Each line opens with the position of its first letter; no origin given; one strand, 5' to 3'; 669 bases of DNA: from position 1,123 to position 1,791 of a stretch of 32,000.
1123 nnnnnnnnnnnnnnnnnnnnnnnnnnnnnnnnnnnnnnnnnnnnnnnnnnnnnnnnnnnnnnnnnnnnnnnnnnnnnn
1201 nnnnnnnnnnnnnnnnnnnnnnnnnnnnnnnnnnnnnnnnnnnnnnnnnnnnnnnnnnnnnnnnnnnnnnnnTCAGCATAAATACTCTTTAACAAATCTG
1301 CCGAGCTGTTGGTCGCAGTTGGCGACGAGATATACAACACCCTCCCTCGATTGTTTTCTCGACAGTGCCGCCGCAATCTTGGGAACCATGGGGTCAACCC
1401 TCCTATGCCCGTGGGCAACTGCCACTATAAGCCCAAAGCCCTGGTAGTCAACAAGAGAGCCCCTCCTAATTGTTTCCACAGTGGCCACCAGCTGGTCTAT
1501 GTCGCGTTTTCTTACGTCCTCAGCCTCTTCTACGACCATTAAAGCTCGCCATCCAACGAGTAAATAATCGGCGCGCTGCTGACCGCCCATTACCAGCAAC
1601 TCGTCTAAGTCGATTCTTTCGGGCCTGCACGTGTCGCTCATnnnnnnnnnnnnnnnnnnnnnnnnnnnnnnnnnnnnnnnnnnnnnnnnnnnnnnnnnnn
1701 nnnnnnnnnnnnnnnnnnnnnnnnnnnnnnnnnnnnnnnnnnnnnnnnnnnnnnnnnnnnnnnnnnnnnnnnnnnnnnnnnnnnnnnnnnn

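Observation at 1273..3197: tRNA-Leu-adjacent two-gene module: AAA (ABC/SMC-type) ATPase plus an abutting 122-aa protein with a mini-TOPRIM-like layout, a candidate defence island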

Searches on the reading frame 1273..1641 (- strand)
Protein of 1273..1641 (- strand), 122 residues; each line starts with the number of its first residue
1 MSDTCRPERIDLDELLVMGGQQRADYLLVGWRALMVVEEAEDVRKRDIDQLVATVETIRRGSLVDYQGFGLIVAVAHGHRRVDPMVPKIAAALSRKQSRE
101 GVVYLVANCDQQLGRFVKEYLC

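Call 4: search_protein_families(library=pfam, proteins=[window:1273-1641:-], max_evalue=1)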
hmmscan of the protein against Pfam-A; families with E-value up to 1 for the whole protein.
window:1273-1641:- (122 aa): 0 families

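Call 5: search_protein_families(library=padloc, proteins=[window:1273-1641:-], max_evalue=1)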
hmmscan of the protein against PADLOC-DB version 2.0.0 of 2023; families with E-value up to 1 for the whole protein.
window:1273-1641:- (122 aa): 0 families

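Call 6: search_protein_families(library=ncbifam, proteins=[window:1273-1641:-], max_evalue=1)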
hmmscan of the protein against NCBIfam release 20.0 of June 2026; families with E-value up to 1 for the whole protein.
window:1273-1641:- (122 aa): 0 families

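Call 7: find_homologous_proteins(query=window:1273-1641:-, max_evalue=0.01)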
Query window:1273-1641:- (122 aa): 7 proteins with E <= 0.01 among 42 candidates.
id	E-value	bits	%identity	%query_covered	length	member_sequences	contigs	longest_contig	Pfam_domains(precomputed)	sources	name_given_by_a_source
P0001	3.8e-72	258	98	100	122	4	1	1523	-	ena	-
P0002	1.4e-63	230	89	100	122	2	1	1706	-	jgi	-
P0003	7.5e-60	218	86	100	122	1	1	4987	-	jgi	-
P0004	1.7e-58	214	84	100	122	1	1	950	-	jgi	-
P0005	1.9e-57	210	85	100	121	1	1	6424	-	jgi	-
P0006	3.0e-55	203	84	100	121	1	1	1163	-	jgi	-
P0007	1.3e-49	185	75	100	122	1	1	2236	-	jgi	-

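Call 16: find_homologous_proteins(query=A1, max_evalue=0.01)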
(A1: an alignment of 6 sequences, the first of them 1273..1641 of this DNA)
Query A1 (6 sequences) (122 aa, profile of the alignment): 23 proteins with E <= 0.01 among 8000 candidates.
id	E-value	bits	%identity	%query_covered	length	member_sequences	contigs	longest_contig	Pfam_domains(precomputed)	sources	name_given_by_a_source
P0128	1.7e-51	191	37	92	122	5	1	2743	-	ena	-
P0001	2.7e-48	181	98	100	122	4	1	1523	-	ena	-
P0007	2.9e-48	181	75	100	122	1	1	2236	-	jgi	-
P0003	1.4e-47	178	86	100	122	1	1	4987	-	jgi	-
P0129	3.0e-47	177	45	92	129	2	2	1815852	-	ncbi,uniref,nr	ncbi:hypothetical protein [Thermofilum pendens]|uniref:hypothetical protein n=1 Tax=Thermofilum pend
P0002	1.7e-46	175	89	100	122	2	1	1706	-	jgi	-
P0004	6.0e-46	173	84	100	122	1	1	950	-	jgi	-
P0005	1.8e-44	168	85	100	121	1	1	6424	-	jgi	-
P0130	1.8e-42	162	28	80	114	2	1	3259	-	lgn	-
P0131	5.0e-42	160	31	92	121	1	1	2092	-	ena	-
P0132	1.0e-41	159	29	82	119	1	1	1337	-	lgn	-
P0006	2.8e-41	158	84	100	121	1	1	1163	-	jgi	-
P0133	1.8e-39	152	36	94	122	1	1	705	-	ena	-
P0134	6.2e-39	150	40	94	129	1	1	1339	-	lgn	-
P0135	1.5e-38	149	37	94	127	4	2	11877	-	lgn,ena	-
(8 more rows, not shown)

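Call 26: predict_structure(alignment_id=A2)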
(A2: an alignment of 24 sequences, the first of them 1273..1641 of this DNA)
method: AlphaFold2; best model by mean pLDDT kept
length: 122 residues; sequences in the alignment: 24
mean_pLDDT: 87.6   pTM: 0.85
mean pLDDT of the five models: 87.6, 85.5, 83.4, 82.9, 82.6
residues with pLDDT >= 90: 78; 70-90: 31; 50-70: 11; < 50: 2
segments of 3 or more residues with pLDDT < 50: none
pLDDT, mean of each block of 10 residues (from residue 1): 75 69 83 93 95 89 72 96 97 90 95 95 90
secondary structure, 60 per line:
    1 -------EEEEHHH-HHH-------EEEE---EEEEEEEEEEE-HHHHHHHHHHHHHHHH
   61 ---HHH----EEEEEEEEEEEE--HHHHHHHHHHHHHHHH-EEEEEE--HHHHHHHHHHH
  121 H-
elements in order: E8-11 E26-29 E33-43 H45-60 E71-82 H85-100 E102-107 H110-121

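Call 28: search_protein_representatives(alignment_id=A2)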
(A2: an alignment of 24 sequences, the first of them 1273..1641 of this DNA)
Query: 24 sequences, 120 profile positions. Proteins with E-value up to 0.001 (for the whole library): 106; up to 1e-10: 55; up to 1e-30: 8. The best 106 are listed.
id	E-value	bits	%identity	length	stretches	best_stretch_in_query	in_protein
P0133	5.1e-47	174.8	-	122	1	1-119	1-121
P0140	6.4e-44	164.8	-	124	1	4-119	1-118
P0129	8.7e-42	157.9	-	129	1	4-119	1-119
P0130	1.0e-41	157.7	-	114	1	3-113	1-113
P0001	2.0e-39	150.3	-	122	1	1-118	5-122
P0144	7.0e-37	142.1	-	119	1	4-118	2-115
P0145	6.4e-34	132.5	-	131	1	1-117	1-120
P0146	4.7e-31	123.3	-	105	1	1-91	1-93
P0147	3.6e-28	114.0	-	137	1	3-117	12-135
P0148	8.5e-28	112.8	-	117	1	3-114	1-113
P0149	3.4e-27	110.8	-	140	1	5-118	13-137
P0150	3.0e-25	104.5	-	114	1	5-118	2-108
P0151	1.9e-22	95.5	-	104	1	20-112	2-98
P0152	5.6e-21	90.8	-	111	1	3-113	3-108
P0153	6.4e-21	90.6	-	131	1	4-118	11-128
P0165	2.6e-17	78.9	-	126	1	5-114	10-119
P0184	1.7e-12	63.4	-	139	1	4-115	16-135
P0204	2.7e-09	53.1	-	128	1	5-114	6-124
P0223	5.2e-06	42.5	-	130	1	20-117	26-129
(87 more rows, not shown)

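Call 29: fold_search(model_id=the predicted structure, library=pdb)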
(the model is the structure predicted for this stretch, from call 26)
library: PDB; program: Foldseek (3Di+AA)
matches with E <= 10: 802; with E <= 0.001: 0
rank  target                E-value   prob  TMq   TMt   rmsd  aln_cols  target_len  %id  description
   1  1j24                  1.4e-02  0.72  0.37  0.35   9.4       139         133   16  Crystal structure of archaeal XPF/Mus81 homolog, Hef from Pyrococcus furiosus, nuclease domain, Ca cocrystal (released 2003-04-22)
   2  6p4f_B                3.5e-02  0.47  0.29  0.13   6.2        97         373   14  Crystal structure of the XPB-Bax1-forked DNA ternary complex (released 2020-06-17)
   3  8vud_A                4.2e-02  0.54  0.33  0.25   8.0       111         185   10  Crystal structure of APOBEC3F-CD1 (released 2025-07-30)
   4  8uhd_E                5.8e-02  0.57  0.33  0.21  10.9       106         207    8  Structure of paused transcription complex Pol II-DSIF-NELF - post-translocated (released 2024-03-20)
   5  6p4o_F                5.8e-02  0.25  0.29  0.11   9.7       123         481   14  Complex of XPB helicase with Bax1 endonuclease from Sulfurisphaera tokodaii at 3.15 Angstroms resolution (released 2020-06-03)
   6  6p4o_D                7.1e-02  0.20  0.24  0.09   6.8        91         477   13  Complex of XPB helicase with Bax1 endonuclease from Sulfurisphaera tokodaii at 3.15 Angstroms resolution (released 2020-06-03)
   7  1vc1_A                8.0e-02  0.77  0.42  0.45   6.3        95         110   10  Crystal structure of the TM1442 protein from Thermotoga maritima, a homolog of the Bacillus subtilis general stress re (released 2004-09-28)
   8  7f6l_A                8.0e-02  0.33  0.36  0.20   9.2       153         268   12  Crystal structure of human MUS81-EME2 complex (released 2022-03-02)
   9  8q3y_A                9.1e-02  0.82  0.45  0.16   4.5       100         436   13  Crystal structure of apo Can2 from Thermoanaerobacter brockii (released 2023-11-22)
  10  2jpd_MODEL_1_A        9.1e-02  0.80  0.41  0.41   4.7        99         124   18  Solution structure of the ERCC1 central domain (released 2007-09-04)
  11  2p14                  9.1e-02  0.75  0.44  0.33   4.7        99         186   12  Crystal structure of small subunit (R.BspD6I2) of the heterodimeric restriction endonuclease R.BspD6I (released 2008-03-11)
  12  2wcw_A                1.1e-01  0.41  0.30  0.30   5.4        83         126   13  1.6A resolution structure of Archaeoglobus fulgidus Hjc, a Holliday junction resolvase from an archaeal hyperthermophi (released 2009-03-24)
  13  6tpk                  1.2e-01  0.35  0.32  0.12  10.0       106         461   14  Crystal structure of the human oxytocin receptor (released 2020-08-05)
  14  6hlq_E                1.2e-01  0.18  0.26  0.16  11.2       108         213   10  Yeast RNA polymerase I* elongation complex bound to nucleotide analog GMPCPP (released 2019-04-03)
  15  9ja1_E                1.3e-01  0.60  0.37  0.23   9.7       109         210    8  The RNA polymerase II elongation complex from Saccharomyces cerevisiae (released 2024-09-04)
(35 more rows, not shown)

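Call 53: find_encoding_contigs(protein=P0003, flank=6000, max_places=2)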
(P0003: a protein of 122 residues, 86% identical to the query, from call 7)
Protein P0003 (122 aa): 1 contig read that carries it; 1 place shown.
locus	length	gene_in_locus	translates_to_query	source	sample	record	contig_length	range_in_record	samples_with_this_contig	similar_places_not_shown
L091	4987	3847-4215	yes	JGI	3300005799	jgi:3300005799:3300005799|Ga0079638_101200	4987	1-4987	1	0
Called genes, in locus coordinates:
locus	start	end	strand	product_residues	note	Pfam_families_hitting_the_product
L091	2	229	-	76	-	?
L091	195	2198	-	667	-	-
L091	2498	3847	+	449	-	PF13175:AAA_15 (weak), PF13304:AAA_21, PF13175:AAA_15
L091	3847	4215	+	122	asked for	-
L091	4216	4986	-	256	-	?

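Call 62: search_solved_structures(query=A5, max_evalue=10)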
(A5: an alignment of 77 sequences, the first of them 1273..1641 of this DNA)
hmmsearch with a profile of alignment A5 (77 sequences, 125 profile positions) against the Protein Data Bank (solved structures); distinct sequences matched with E-value up to 10: 3.
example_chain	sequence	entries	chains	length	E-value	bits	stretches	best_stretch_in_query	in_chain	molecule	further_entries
7zol_A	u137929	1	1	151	0.025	17.7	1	17-66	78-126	TPR-CHAT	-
7zoq_A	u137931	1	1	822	0.088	15.9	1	17-65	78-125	TPR-CHAT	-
7x5d_A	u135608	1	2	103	0.95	12.6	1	42-117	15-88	Lamin-A/C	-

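Call 66: fold_search(model_id=the predicted structure, library=viral)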
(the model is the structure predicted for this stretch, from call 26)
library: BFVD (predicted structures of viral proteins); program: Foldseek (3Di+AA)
matches with E <= 10: 741; with E <= 0.001: 0
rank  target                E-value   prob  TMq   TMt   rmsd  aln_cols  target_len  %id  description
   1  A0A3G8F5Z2            8.4e-03  0.84  0.37  0.30   6.4       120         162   11  (no name in the UniProt tables at hand)
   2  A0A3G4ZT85            1.0e-02  0.99  0.54  0.32   4.6       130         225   15  Uncharacterized protein [Edafosvirus sp.]
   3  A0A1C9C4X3            1.0e-02  0.51  0.31  0.09  11.8       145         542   14  Uncharacterized protein [Heterosigma akashiwo virus 01]
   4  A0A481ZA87            1.1e-02  0.54  0.32  0.21  10.0       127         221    9  DNA-directed RNA polymerase subunit 5 [Pithovirus LCPAC401]
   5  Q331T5                1.4e-02  0.89  0.35  0.23   4.9        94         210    7  (no name in the UniProt tables at hand)
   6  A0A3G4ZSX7            1.6e-02  0.99  0.59  0.12   4.0       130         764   12  Superfamily II DNA or RNA helicase [Terrestrivirus sp.]
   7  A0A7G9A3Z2            1.6e-02  0.96  0.44  0.21   5.5       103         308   13  Uncharacterized protein [Bacteriophage sp.]
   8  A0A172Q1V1            1.6e-02  0.87  0.44  0.33   6.5       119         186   15  Uncharacterized protein [Escherichia phage MX01]
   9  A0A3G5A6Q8            2.1e-02  0.98  0.51  0.23   3.9       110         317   14  Uncharacterized protein [Hyperionvirus sp.]
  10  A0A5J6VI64            2.2e-02  0.82  0.37  0.26   5.0       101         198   20  Restriction endonuclease type IV Mrr domain-containing protein [Megaviridae environmental sample]
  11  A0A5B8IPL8            2.4e-02  0.57  0.36  0.24  10.3       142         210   13  RNA polymerase Rpb5, C-terminal domain protein [Mimiviridae sp. ChoanoV1]
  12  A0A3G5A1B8            2.4e-02  0.51  0.31  0.21   7.0       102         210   11  Uncharacterized protein [Harvfovirus sp.]
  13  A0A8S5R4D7            3.2e-02  0.99  0.59  0.35   5.5       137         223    9  Uncharacterized protein [Podoviridae sp. ct8nN1]
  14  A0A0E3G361            3.2e-02  0.89  0.43  0.34   5.1       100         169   13  Uncharacterized protein [Synechococcus phage ACG-2014f]
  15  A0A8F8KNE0            3.2e-02  0.33  0.30  0.19  10.8       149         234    5  DNA-directed RNA polymerase subunit 5 [Clandestinovirus]
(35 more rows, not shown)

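Call 67: find_related_loci(query=A2, collection=viral_contigs, flank=6000)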
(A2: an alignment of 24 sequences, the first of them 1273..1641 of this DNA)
Query A2 (122 aa) in viral_contigs; peptide patterns used: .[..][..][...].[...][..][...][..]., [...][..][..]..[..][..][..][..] (x = any residue, [..] = any of these).
135 stretches matched a pattern, but none encodes a relative of the query by tblastn (E <= 1e-3).

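Call 70: find_encoding_contigs(protein=P0184, flank=4000, max_places=2)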
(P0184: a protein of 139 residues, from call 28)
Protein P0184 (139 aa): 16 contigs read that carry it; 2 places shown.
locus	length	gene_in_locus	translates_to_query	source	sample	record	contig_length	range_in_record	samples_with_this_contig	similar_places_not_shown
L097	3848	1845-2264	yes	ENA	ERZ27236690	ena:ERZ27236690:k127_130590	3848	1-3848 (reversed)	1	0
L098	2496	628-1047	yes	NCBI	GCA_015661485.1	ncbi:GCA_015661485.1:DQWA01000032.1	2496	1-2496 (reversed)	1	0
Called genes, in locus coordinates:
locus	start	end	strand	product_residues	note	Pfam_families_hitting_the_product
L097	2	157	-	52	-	?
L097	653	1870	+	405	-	PF13175:AAA_15, PF13304:AAA_21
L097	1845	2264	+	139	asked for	-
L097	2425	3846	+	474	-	?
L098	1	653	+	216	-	PF13175:AAA_15, PF13304:AAA_21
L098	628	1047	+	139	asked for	-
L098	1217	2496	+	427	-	PF13175:AAA_15 (weak), PF13304:AAA_21 (weak)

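Call 71: find_encoding_contigs(protein=P0204, flank=4000, max_places=2)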
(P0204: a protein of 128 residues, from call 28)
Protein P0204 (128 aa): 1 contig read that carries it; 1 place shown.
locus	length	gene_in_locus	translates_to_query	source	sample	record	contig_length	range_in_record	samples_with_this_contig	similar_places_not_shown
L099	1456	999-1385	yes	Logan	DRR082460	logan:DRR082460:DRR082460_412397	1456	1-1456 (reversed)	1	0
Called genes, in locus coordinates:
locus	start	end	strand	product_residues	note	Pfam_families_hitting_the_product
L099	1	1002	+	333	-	?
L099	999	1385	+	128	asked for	-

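Call 72: find_encoding_contigs(protein=P0223, flank=4000, max_places=2)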
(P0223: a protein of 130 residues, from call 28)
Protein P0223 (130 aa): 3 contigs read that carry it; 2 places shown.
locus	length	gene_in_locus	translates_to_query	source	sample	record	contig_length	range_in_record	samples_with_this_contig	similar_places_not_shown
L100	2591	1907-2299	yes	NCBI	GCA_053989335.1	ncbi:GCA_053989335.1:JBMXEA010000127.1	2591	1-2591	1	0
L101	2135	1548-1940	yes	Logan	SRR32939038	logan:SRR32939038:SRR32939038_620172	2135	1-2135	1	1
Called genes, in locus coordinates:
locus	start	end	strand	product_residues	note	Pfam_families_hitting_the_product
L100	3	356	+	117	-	?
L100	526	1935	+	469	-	PF13175:AAA_15, PF13476:AAA_23 (faint), PF13304:AAA_21, PF13175:AAA_15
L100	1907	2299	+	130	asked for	-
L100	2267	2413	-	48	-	-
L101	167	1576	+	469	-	PF13175:AAA_15, PF13476:AAA_23 (faint), PF13304:AAA_21, PF13175:AAA_15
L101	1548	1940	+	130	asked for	-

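Call 73: find_encoding_contigs(protein=P0165, flank=4000, max_places=2)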
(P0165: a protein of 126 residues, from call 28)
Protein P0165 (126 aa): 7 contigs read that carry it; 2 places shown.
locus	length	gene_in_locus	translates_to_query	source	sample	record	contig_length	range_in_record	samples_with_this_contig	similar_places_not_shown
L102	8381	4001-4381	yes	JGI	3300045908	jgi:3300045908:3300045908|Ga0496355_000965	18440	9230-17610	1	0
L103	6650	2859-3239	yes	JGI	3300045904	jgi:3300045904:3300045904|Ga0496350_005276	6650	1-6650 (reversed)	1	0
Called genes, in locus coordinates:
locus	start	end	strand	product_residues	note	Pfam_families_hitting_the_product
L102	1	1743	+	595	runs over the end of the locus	PF00664:ABC_membrane, PF00005:ABC_tran, PF02463:SMC_N (faint)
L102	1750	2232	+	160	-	-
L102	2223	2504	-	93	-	-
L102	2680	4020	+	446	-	PF11398:DUF2813 (faint), PF13175:AAA_15, PF13304:AAA_21, PF13175:AAA_15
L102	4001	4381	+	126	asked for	-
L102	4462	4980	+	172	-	-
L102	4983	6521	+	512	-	-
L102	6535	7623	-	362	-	PF01208:URO-D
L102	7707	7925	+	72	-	-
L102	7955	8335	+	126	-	PF01155:HypA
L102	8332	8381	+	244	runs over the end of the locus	PF01656:CbiA, PF02374:ArsA_ATPase (faint), PF10609:ParA, PF13614:AAA_31 (faint)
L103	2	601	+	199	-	?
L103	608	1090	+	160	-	-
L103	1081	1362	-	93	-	-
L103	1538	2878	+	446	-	PF11398:DUF2813 (faint), PF13175:AAA_15, PF13304:AAA_21, PF13175:AAA_15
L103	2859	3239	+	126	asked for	-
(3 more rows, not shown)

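Call 74: list_cluster_members(proteins=[P0008, window:1273-1641:-, window:17423-19528:+, window:13941-15344:+, window:12710-13918:+, window:16118-17341:-, window:28838-30070:+, window:30067-31011:+])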
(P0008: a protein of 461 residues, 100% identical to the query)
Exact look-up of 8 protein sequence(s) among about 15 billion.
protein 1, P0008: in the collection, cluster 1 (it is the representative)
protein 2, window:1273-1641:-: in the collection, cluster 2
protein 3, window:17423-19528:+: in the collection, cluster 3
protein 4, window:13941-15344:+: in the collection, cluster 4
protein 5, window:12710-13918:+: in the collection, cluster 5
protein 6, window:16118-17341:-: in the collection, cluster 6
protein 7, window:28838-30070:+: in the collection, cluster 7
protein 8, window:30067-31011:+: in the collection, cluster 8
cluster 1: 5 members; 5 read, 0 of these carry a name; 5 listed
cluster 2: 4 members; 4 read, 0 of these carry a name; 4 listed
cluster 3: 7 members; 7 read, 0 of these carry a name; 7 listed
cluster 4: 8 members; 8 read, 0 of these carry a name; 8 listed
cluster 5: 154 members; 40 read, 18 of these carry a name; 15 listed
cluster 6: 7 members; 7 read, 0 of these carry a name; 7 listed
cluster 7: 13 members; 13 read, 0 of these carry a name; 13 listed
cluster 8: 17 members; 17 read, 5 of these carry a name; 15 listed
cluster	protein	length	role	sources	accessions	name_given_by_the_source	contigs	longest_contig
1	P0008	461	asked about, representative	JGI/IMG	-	-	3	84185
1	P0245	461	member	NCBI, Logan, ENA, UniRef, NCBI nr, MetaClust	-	-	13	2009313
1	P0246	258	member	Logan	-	-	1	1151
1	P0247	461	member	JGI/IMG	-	-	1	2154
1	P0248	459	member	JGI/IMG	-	-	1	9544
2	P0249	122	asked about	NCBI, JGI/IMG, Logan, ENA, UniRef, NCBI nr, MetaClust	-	-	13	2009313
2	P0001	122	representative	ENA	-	-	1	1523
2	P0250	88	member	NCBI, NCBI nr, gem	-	-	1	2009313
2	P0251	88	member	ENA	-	-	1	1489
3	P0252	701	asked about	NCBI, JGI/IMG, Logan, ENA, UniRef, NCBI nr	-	-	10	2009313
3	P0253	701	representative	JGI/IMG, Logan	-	-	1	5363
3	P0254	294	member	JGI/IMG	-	-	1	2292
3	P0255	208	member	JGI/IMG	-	-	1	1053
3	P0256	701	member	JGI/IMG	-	-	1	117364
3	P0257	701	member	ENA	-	-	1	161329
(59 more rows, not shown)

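Call 75: search_protein_families(library=padloc, alignment_id=A5, max_evalue=0.1)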
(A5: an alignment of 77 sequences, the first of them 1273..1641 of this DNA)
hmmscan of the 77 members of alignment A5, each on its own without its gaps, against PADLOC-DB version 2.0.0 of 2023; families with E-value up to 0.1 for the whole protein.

A. member 1, window:1273-1641:- (122 aa): 0 families

B. families by the number of members that match (of 77 scanned): 15 families
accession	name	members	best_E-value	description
PDLC01713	typeIV_Cas6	1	0.0005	Cas6_2_IVA1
PDLC02961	RT-TIR_XII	1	0.0026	single gene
PDLC02011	SAVED4--SAVED_TM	1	0.003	-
PDLC01929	CARF7--CARF_CYTH_HD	1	0.0038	-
PDLC00934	Cas2e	1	0.0075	"CRISPR-associated endoribonuclease Cas2, subtype I-E/ECOLI"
PDLC04415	PDC-M10B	1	0.0087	-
PDLC02584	DrmB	1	0.0097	DrmB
PDLC03237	MTase_II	1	0.01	Type II methyltransferase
PDLC04229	HEC-02B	1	0.011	-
PDLC01261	Cas2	1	0.014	"CAS-I,CAS-II,CAS-III,CAS-IV,CAS-V,CAS-VI; acquisition_2"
PDLC03270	MTase_II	1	0.016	Type II methyltransferase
PDLC03905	NsnC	1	0.022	-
PDLC02445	BrxA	1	0.024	BrxA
PDLC01882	CARF4--CARF_PDDEXK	1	0.042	-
PDLC02469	BrxB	1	0.053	BrxB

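Call 76: search_protein_families(library=pfam, alignment_id=A5, max_evalue=0.1)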
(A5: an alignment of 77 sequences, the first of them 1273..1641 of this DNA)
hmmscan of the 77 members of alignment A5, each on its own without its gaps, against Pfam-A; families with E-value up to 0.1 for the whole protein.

A. member 1, window:1273-1641:- (122 aa): 0 families

B. families by the number of members that match (of 77 scanned): 40 families (the first 25 are shown)
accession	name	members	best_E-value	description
PF04466.19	Terminase_3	2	0.029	Phage terminase large subunit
PF03884.20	YacG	2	0.052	DNA gyrase inhibitor YacG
PF06977.17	SdiA-regulated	1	0.00035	SdiA-regulated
PF14533.12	USP7_C2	1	0.0028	Ubiquitin-specific protease C-terminal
PF25025.1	EF-Ts_N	1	0.0037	Elongation factor Ts, mitochondrial, N-terminal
PF10224.14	DUF2205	1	0.0037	Short coiled-coil protein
PF15587.11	Imm9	1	0.0044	Immunity protein 9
PF07227.17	PHD_Oberon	1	0.012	PHD - plant homeodomain finger protein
PF22610.1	CovS-like_HAMP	1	0.017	Histidine kinase, HAMP domain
PF19468.4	DUF6005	1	0.017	Family of unknown function (DUF6005)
PF04714.18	BCL_N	1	0.021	BCL7, N-terminal conserver region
PF20884.3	MUM1-like_PWWP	1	0.021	MUM1-like, PWWP domain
PF08788.16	NHR2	1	0.023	NHR2 domain like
PF03266.21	NTPase_1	1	0.028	NTPase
PF23219.2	LAMB1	1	0.028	LAMB1-4 helical domain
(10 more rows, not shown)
